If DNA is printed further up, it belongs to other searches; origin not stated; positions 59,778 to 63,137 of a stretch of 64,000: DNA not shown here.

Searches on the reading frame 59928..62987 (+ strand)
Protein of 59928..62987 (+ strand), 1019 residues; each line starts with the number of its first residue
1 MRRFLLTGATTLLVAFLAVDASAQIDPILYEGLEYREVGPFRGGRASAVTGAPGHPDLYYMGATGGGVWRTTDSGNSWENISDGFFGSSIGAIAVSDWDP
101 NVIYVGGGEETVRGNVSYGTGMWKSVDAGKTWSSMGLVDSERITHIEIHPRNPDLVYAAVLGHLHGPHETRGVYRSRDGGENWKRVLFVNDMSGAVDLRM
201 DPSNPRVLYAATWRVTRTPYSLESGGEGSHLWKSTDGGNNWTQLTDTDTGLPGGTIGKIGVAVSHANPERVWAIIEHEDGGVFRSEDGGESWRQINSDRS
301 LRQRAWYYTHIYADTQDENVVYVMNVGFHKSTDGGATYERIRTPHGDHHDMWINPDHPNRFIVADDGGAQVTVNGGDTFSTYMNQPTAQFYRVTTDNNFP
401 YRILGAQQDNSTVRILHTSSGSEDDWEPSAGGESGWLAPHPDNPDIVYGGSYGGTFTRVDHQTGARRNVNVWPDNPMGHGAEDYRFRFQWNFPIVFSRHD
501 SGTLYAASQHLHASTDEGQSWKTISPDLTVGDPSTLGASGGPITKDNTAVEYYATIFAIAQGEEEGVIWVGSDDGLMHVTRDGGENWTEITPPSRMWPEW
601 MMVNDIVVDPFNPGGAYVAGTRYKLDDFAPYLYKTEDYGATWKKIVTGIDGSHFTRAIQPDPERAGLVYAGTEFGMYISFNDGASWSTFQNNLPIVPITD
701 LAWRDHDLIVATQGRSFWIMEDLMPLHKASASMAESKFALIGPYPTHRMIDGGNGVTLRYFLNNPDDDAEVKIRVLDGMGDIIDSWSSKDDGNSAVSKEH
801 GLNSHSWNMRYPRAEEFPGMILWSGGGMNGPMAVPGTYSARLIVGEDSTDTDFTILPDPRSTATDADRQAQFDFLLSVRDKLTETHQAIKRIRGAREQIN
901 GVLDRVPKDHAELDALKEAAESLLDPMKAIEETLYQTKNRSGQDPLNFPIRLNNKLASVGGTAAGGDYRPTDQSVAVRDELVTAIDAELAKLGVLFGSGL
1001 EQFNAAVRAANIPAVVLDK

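Call 13: search_protein_families(library=pfam, proteins=[window:59928-62987:+], max_evalue=0.001)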
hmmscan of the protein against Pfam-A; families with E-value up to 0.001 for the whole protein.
window:59928-62987:+ (1019 aa): 4 families
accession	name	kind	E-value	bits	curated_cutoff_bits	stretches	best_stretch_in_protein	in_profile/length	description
PF15902.12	Sortilin-Vps10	-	7.5e-30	104.5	33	4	68-186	3-112/446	Sortilin, neurotensin receptor 3,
PF02012.26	BNR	-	3e-08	32.9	27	0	174-185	1-12/12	BNR/Asp-box repeat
PF13088.12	BNR_2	-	1.8e-07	31.2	31.4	0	123-295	85-251/277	BNR repeat-like domain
PF15899.11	BNR_6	-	0.00057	20.2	27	0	632-645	1-14/14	BNR-Asp box repeat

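Call 31: find_encoding_contigs(protein=window:59928-62987:+, flank=10000, max_places=3)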
Protein window:59928-62987:+ (1019 aa): 2 contigs read that carry it; 1 place shown.
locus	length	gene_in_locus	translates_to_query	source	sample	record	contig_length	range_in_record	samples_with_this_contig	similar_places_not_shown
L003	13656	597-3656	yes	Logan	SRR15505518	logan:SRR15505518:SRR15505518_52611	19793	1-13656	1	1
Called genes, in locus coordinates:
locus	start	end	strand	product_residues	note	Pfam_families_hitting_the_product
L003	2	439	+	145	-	?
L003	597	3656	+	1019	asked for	PF25852:DUF6242_C (faint), PF02012:BNR (faint), PF15902:Sortilin-Vps10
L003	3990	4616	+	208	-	-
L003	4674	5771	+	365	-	PF01073:3Beta_HSD, PF01370:Epimerase, PF04321:RmlD_sub_bind (weak), PF16363:GDP_Man_Dehyd, PF02719:Polysacc_synt_2 (weak)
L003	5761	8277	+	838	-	PF01656:CbiA (weak), PF10609:ParA (faint), PF13614:AAA_31 (faint)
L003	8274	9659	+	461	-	PF04932:Wzy_C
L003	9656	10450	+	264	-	PF03808:Glyco_tran_WecG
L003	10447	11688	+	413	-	PF13439:Glyco_transf_4 (weak), PF20706:GT4-conflict, PF00534:Glycos_transf_1, PF13692:Glyco_trans_1_4, PF13524:Glyco_trans_1_2 (weak)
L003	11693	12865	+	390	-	PF13579:Glyco_trans_4_4 (weak), PF20706:GT4-conflict (weak), PF00534:Glycos_transf_1, PF13692:Glyco_trans_1_4, PF13524:Glyco_trans_1_2 (weak)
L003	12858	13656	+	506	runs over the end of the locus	PF13229:Beta_helix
